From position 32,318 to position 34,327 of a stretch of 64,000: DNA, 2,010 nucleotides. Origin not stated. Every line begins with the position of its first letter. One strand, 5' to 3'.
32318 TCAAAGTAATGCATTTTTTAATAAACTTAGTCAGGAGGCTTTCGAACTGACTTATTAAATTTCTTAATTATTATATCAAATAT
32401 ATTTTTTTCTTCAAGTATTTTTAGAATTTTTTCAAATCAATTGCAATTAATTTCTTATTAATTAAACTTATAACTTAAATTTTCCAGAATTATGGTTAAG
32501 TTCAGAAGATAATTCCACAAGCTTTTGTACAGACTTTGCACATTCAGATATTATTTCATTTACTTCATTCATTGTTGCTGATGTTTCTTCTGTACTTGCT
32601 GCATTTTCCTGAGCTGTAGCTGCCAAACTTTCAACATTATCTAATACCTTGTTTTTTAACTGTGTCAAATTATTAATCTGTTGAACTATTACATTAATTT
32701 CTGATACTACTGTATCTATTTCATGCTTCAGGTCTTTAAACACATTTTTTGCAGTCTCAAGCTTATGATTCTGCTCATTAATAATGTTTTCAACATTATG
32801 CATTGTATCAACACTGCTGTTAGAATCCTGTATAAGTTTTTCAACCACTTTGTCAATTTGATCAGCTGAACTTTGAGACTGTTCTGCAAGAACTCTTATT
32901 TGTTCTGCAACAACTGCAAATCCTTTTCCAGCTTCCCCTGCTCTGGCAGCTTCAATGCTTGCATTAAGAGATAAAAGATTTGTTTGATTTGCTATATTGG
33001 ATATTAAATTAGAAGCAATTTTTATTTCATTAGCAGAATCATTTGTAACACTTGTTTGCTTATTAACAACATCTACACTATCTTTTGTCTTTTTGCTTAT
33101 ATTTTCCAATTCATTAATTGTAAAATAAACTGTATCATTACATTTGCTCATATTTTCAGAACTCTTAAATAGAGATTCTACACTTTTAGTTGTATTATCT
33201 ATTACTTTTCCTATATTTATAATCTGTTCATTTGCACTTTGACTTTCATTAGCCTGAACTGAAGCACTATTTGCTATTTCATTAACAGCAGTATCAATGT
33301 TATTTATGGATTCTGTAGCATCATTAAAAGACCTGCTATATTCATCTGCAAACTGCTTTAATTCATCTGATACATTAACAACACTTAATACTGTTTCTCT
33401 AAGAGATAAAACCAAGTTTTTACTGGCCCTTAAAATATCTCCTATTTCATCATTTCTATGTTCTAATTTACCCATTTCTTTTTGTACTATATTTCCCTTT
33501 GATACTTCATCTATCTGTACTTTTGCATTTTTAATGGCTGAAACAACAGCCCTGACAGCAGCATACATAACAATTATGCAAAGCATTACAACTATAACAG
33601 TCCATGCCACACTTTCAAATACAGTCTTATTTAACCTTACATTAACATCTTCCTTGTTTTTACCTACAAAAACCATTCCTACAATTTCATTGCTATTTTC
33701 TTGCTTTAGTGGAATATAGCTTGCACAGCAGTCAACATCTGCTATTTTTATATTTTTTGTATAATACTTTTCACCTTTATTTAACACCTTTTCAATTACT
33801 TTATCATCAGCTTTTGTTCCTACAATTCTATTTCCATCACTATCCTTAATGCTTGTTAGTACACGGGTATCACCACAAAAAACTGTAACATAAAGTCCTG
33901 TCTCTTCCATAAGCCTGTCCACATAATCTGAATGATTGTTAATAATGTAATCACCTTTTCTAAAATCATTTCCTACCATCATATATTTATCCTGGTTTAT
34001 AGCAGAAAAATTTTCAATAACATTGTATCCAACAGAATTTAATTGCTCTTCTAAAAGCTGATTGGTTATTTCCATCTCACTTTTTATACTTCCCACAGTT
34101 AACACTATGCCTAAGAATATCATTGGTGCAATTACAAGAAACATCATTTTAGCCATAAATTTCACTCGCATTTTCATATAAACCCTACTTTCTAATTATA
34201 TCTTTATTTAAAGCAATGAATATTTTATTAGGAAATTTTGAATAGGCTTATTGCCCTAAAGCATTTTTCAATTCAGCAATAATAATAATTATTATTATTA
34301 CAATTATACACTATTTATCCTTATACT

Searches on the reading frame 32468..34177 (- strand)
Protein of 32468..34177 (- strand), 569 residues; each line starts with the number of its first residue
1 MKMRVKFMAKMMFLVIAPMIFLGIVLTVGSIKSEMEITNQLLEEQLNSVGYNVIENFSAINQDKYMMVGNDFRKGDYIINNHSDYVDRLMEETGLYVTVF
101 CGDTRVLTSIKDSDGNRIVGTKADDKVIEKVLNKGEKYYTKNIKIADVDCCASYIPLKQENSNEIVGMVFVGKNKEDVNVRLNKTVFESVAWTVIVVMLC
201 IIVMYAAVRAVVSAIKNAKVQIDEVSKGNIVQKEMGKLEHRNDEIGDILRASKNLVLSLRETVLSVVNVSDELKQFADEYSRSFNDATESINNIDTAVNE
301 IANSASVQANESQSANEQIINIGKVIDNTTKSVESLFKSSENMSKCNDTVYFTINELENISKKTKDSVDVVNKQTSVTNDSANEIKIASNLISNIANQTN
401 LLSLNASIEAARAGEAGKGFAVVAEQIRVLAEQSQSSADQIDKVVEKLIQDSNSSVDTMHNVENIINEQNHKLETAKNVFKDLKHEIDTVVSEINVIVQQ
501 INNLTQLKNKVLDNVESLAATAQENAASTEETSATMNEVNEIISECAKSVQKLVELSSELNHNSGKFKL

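Call 82: search_protein_families(library=pfam, proteins=[window:32468-34177:-], max_evalue=0.00001)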
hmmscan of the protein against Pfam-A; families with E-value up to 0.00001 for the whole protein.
window:32468-34177:- (569 aa): 3 families
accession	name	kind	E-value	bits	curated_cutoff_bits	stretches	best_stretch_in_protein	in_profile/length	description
PF00015.26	MCPsignal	-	7.6e-33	114.2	34.6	1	361-504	11-154/172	Methyl-accepting chemotaxis protein (MCP) signalling domain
PF17202.10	sCache_3_3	-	5.3e-31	107.6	28.8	1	78-184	2-106/107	Single cache domain 3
PF17201.10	Cache_3-Cache_2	-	4.3e-16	59.5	27.7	1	32-184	39-193/299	Cache 3/Cache 2 fusion domain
